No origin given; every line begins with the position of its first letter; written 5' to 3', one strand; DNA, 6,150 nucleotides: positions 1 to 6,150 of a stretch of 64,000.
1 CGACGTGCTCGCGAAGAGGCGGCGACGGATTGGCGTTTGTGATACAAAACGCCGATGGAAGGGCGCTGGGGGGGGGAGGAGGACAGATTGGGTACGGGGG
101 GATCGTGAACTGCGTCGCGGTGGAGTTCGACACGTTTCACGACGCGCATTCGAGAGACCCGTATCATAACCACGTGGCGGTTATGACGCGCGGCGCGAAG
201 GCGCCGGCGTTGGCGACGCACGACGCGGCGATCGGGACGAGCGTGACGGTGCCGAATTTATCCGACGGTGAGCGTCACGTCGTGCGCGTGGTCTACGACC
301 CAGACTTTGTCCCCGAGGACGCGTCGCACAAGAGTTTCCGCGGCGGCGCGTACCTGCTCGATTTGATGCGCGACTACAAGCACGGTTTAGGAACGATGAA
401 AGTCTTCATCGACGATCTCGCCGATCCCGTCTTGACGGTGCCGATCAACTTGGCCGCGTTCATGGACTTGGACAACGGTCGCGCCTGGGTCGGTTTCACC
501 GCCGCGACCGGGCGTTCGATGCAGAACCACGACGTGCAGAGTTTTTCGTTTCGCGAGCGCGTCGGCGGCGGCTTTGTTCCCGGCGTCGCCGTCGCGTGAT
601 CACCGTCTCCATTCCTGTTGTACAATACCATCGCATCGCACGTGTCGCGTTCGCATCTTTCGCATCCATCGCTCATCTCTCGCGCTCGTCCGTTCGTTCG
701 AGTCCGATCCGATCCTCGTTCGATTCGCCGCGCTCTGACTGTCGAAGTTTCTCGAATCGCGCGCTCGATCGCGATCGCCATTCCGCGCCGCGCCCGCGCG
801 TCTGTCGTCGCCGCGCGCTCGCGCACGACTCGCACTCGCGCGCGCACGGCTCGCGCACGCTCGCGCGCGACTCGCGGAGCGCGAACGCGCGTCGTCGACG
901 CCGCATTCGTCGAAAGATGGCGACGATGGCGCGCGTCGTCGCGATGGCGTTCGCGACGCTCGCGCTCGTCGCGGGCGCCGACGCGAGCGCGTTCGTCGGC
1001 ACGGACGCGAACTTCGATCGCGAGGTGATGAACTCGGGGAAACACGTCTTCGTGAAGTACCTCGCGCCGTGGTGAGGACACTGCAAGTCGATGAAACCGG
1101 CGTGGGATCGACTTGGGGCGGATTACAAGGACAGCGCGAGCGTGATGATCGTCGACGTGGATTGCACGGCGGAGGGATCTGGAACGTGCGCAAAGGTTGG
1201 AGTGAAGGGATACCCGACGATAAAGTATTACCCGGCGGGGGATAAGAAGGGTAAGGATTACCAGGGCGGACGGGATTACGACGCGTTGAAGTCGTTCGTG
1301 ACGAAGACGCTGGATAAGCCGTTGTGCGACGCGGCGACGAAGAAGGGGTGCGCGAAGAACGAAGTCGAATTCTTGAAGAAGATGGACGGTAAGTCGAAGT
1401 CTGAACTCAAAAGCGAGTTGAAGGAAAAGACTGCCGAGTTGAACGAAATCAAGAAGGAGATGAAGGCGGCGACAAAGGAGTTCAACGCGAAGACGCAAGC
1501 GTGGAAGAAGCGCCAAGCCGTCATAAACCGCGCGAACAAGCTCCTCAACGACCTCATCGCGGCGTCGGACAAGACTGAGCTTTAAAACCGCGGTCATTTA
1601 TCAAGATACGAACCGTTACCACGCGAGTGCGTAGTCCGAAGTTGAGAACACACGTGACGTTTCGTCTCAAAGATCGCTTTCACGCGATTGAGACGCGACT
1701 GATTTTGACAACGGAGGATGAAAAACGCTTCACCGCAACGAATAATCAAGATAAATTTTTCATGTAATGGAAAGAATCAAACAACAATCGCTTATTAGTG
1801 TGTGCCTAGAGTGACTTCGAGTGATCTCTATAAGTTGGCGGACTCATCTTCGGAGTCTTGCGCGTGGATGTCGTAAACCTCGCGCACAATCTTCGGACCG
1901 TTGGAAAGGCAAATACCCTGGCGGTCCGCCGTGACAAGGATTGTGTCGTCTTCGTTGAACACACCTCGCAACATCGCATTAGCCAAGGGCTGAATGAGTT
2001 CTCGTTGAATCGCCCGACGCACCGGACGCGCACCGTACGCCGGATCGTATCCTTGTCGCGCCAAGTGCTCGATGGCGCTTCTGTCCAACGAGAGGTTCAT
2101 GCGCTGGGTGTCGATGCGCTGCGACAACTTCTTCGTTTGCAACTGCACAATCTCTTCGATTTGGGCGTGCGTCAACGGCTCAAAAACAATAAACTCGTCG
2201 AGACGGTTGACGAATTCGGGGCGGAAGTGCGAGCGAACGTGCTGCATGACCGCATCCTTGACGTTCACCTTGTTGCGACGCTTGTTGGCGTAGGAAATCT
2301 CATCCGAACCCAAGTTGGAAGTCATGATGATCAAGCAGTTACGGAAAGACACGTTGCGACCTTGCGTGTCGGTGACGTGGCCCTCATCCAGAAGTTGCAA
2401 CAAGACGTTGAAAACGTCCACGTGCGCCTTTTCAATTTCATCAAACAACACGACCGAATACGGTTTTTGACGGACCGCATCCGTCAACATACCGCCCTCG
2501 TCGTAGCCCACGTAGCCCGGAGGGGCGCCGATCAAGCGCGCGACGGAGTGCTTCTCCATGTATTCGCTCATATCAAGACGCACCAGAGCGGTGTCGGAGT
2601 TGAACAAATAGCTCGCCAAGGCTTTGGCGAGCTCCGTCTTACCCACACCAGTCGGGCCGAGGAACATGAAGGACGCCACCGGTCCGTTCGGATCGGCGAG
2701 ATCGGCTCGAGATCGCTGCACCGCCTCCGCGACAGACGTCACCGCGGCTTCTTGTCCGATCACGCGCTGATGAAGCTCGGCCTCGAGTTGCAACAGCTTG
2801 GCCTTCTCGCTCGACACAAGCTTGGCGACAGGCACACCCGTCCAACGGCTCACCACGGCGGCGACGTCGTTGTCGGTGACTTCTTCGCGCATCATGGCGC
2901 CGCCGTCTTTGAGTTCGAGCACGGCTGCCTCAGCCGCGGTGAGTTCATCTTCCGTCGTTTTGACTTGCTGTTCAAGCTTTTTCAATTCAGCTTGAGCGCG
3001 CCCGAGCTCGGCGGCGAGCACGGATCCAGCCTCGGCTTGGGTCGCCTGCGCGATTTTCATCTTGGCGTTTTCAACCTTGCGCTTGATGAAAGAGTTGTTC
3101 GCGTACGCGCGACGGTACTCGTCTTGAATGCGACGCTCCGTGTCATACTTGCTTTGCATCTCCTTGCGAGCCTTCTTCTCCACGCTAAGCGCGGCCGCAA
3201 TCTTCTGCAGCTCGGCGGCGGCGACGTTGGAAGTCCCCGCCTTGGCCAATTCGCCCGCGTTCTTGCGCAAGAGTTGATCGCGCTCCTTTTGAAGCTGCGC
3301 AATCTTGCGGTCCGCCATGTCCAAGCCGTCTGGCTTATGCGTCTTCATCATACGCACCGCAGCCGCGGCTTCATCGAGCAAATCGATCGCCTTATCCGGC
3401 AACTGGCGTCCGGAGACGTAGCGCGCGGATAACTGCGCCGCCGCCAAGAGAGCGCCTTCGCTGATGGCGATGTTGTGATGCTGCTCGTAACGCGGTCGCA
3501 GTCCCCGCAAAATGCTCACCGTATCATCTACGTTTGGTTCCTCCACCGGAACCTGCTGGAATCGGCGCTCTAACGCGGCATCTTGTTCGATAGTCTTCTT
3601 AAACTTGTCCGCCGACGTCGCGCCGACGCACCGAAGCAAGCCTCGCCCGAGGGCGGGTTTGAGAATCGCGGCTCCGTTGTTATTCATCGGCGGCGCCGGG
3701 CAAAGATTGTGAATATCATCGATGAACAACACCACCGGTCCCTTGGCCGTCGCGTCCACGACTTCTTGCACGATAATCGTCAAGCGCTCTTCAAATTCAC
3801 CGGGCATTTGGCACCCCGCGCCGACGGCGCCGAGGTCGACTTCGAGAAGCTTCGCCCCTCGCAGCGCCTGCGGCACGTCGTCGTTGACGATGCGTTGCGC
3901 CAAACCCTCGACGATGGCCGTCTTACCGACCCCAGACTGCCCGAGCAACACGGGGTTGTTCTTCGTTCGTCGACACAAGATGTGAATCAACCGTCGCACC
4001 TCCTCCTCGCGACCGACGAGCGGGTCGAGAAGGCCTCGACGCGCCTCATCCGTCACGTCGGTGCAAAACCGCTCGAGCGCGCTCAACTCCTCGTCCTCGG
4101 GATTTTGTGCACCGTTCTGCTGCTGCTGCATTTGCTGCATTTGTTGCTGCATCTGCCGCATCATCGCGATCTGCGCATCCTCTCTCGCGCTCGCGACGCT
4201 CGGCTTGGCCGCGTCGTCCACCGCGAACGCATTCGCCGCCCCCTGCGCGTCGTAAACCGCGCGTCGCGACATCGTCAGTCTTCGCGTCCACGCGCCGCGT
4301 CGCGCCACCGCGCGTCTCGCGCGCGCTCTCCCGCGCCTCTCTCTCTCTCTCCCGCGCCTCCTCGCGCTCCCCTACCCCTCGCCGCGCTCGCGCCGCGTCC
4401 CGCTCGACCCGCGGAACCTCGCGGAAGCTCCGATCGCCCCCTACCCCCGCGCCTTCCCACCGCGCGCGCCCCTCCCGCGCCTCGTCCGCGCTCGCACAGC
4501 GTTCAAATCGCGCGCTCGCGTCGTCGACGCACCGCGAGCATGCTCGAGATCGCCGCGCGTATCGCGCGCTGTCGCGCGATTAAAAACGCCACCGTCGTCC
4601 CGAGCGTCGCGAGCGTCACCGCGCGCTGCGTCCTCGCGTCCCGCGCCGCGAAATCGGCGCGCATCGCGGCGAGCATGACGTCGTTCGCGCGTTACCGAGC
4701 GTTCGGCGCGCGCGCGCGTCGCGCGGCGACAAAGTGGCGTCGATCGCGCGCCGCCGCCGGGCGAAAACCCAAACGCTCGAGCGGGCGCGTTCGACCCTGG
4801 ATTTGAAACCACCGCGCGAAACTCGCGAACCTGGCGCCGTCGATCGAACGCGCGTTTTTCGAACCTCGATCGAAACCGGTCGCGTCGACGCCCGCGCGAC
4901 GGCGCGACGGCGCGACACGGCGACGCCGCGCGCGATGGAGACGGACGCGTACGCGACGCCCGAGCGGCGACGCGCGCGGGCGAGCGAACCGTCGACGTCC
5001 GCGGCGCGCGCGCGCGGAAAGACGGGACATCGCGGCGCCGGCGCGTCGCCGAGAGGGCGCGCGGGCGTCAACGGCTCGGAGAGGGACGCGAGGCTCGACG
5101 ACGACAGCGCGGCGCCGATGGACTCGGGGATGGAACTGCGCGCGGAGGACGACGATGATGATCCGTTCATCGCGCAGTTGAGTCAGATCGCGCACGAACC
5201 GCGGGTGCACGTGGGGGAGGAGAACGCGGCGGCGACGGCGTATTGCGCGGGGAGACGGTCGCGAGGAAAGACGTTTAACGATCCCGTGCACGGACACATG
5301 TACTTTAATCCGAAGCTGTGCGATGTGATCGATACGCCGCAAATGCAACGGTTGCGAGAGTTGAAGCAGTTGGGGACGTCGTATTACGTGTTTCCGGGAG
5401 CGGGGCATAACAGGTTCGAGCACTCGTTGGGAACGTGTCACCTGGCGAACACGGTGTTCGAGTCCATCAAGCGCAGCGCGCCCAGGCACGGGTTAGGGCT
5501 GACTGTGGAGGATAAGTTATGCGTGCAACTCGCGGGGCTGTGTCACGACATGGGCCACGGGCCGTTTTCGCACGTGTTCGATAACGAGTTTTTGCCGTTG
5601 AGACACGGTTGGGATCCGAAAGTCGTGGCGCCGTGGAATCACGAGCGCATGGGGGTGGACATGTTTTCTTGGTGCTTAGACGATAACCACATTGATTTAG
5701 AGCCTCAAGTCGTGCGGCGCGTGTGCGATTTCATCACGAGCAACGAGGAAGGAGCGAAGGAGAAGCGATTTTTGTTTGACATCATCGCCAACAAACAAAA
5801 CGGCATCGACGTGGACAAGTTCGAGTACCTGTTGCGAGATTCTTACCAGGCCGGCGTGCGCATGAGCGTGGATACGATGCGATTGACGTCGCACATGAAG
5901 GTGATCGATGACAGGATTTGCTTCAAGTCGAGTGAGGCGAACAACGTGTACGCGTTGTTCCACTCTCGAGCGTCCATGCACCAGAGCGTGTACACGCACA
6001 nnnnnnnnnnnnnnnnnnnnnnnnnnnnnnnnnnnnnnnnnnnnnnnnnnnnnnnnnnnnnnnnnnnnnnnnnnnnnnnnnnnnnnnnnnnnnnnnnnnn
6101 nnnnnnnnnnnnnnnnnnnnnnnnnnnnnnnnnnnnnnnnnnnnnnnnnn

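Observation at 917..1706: Selenocysteine-containing PDI-like protein: TGA in place of the first Cys of CGHC, plus a type-II SECIS 70 nt past the stop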

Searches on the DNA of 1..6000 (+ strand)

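Call 5: search_rna_families(source=window, start=1, end=6000, threshold=evalue, max_evalue=10, show_alignments=5)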
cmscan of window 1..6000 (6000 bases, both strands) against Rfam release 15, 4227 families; matches with E-value up to 10: 6.
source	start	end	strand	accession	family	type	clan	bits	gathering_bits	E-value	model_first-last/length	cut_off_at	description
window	4107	4178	+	RF04131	mir-2032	Gene; miRNA;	-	23.1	100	0.55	1-77/77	no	mir-2032 microRNA precursor family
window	3674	3724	+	RF03047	RAGATH-16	Gene; sRNA;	-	22.5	65.6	0.85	1-72/72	no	RAGATH-16 RNA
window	3844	3911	-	RF02987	GA-cis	Gene; sRNA;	-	18.7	34.7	2.7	1-88/88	no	GA-cis RNA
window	3875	3975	-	RF01668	P10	Gene; sRNA;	-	18.2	37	0.92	1-72/72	no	Pseudomonas sRNA P10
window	4489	4544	-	RF01531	TB10Cs3H1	Gene; snRNA; snoRNA; HACA-box;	-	18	40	9.3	1-62/62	no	Trypanosomatid snoRNA TB10Cs3H1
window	920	954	+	RF02691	BTH_s19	Gene; sRNA;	-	16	153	0.93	126-160/224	no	Burkholderia sRNA 19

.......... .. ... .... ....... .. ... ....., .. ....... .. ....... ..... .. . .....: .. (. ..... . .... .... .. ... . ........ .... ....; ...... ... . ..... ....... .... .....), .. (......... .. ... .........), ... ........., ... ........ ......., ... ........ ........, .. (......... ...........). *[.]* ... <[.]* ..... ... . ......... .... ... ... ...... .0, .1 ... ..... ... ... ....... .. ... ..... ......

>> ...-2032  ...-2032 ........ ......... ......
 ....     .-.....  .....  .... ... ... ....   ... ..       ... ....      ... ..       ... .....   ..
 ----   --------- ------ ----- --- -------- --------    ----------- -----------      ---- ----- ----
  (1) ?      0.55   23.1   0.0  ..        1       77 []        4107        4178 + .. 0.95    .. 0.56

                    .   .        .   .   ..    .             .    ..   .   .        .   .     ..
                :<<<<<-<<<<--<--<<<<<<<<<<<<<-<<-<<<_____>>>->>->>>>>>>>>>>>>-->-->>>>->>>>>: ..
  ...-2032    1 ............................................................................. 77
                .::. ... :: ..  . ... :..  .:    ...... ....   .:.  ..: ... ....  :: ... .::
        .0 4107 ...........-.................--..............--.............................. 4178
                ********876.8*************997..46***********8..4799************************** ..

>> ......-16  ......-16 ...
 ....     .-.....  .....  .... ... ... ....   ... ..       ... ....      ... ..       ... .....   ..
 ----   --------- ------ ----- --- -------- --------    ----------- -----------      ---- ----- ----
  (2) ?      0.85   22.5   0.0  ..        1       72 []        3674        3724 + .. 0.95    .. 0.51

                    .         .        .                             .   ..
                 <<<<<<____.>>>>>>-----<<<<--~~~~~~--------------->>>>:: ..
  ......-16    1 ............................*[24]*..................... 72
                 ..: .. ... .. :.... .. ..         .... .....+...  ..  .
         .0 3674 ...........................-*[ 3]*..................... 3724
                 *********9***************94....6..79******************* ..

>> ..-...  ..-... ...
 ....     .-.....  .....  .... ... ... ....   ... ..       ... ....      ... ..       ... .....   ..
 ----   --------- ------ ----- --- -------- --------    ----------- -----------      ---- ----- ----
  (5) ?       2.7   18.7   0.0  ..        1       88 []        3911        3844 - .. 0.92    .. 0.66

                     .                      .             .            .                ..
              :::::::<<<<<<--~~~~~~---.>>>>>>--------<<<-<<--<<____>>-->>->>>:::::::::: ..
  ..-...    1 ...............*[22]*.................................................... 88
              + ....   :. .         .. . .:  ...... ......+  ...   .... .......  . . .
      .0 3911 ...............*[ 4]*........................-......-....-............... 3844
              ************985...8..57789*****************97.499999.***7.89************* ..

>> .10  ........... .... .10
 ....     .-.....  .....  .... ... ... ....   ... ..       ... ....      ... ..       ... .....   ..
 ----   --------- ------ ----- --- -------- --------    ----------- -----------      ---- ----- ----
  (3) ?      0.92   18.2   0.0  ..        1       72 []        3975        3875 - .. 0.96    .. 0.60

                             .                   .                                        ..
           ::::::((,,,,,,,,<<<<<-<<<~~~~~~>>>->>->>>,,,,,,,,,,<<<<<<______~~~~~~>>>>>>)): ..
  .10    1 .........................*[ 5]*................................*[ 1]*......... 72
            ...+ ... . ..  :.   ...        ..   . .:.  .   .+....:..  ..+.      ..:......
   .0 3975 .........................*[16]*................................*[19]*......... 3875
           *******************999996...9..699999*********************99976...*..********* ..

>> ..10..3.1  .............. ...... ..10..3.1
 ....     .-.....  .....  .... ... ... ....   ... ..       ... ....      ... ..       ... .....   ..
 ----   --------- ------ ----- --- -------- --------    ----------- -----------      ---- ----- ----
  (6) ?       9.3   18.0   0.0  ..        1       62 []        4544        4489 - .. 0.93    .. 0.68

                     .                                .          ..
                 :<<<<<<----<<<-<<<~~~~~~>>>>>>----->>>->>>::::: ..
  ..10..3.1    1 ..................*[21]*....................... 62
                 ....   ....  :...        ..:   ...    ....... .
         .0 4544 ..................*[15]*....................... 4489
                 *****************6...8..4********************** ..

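Call 35: build_rna_model(alignment_id=A3, structure=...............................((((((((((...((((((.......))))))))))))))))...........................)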
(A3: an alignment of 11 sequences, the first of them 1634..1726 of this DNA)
Model R1 built from alignment A3 (11 sequences, 100 columns); structure: as given.
model positions 93; base pairs 16; branch points 0; effective number of sequences 2.69; information 0.614 bits per position. Calibrated on 0.2 Mb of random sequence (short: E-values are rough).
structure used (alignment columns):
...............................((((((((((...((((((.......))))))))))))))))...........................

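Call 36: search_with_rna_model(model_id=R1, source=window, max_evalue=10, show_alignments=3)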
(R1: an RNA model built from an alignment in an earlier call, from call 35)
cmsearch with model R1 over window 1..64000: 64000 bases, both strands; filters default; matches with E-value up to 10: 2.
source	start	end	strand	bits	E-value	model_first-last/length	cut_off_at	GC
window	1633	1726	+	80.4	9.4e-19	1-93/93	no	0.47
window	4852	4925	-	11.2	0.94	1-93/93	no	0.72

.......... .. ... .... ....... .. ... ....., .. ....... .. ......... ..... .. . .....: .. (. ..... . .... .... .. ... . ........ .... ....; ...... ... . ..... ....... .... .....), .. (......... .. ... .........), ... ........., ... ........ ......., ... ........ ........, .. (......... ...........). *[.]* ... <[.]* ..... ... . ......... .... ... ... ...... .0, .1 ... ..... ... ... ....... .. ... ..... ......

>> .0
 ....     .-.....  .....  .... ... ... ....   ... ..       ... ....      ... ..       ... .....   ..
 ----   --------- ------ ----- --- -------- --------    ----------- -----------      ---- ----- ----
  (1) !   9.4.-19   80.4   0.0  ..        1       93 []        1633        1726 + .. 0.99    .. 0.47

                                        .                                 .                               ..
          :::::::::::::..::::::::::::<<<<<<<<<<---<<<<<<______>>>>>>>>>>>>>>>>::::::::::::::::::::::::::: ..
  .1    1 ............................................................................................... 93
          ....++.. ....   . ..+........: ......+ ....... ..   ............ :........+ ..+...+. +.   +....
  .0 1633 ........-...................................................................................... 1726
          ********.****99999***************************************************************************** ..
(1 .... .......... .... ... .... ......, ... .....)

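Call 37: search_with_rna_model(model_id=R1, sources=[L008, L009, L022, L027, L028, L030, L033, L034, L040, L042, L046, L047, L048, L052, L053, L054, L060, L062, L063, L064, L065, L066, L068, L069, L070, L071, L072, L073, L074, L075, L076, L078, L079, L081, L082, L083, L084, L085, L086, L087, L088, L089, L090, L091], max_evalue=1, show_alignments=0)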
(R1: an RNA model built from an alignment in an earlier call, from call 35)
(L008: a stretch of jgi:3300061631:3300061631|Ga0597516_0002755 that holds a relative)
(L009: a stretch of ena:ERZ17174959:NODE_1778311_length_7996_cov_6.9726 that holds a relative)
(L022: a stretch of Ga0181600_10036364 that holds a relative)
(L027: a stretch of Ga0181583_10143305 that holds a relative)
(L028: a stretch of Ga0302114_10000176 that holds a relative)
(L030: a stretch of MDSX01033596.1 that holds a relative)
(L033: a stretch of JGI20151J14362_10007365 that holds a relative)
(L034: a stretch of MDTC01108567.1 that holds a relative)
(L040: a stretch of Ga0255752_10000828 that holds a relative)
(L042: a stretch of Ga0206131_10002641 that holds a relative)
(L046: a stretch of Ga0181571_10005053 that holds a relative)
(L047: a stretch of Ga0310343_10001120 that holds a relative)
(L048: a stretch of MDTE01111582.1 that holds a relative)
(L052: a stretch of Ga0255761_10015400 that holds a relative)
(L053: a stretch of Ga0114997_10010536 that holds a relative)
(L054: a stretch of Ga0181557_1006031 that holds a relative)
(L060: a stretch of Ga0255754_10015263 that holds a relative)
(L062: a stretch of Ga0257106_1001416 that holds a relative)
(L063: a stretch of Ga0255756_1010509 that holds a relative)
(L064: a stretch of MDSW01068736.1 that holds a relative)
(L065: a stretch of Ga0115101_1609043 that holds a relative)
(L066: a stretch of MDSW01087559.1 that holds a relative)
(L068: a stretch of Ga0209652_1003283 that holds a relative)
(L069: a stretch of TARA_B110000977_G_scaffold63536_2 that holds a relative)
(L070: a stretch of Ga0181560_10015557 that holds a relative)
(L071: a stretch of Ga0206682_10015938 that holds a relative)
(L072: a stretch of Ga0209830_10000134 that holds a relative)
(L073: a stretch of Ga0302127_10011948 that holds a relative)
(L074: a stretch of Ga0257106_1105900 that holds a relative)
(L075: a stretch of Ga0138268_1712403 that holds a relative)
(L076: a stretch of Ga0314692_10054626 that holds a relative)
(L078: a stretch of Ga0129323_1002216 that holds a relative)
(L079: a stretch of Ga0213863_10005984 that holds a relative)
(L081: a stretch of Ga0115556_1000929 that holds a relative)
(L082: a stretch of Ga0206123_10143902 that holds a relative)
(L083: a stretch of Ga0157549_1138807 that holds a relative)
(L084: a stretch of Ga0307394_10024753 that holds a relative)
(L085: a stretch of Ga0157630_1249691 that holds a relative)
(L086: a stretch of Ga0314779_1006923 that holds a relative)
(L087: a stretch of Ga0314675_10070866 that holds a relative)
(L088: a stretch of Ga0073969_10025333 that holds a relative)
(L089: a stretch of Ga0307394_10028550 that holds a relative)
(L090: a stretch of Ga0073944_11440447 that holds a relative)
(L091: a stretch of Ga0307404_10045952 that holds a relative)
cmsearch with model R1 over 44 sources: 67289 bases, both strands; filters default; matches with E-value up to 1: 4.
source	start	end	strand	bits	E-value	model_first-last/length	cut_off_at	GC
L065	987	1080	+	22.8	0.00095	1-93/93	no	0.59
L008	1212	1291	+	21.2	0.0025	1-93/93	no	0.71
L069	1285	1369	+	14.3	0.15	1-93/93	no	0.48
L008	2306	2364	+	12.3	0.52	1-93/93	no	0.44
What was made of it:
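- Tried and rejected: The Ostreococcus-trained model R1 detected only 2-3 of the Micromonas/Bathycoccus-type SECIS elements (call 37), so covariation was assessed within Ostreococcus only.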

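Call 56: search_rna_families(source=window, start=1586, end=1830, threshold=evalue, max_evalue=10, show_alignments=3)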
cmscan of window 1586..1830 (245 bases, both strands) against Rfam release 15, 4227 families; matches with E-value up to 10: 0.
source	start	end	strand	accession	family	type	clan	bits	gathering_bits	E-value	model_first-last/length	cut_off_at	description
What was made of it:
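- On Eukaryotic selenoprotein gene (UGA-Sec plus 3' UTR SECIS): No Rfam match at E<=10 in 1-6000 or in 1586-1830 (calls 5, 56).
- Closest known: Canonical eukaryotic form-2 SECIS. Different: The element is not detected by the Rfam models (calls 5, 56).
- Rfam 15 gives no SECIS match, even at E<=10 on the 245-nt UTR alone (calls 5, 56). Rfam finds no SECIS (calls 5, 56).
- Tried and rejected: Rfam scans of 1-6000 and of the 3' UTR alone at E<=10 found no SECIS family (calls 5, 56).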
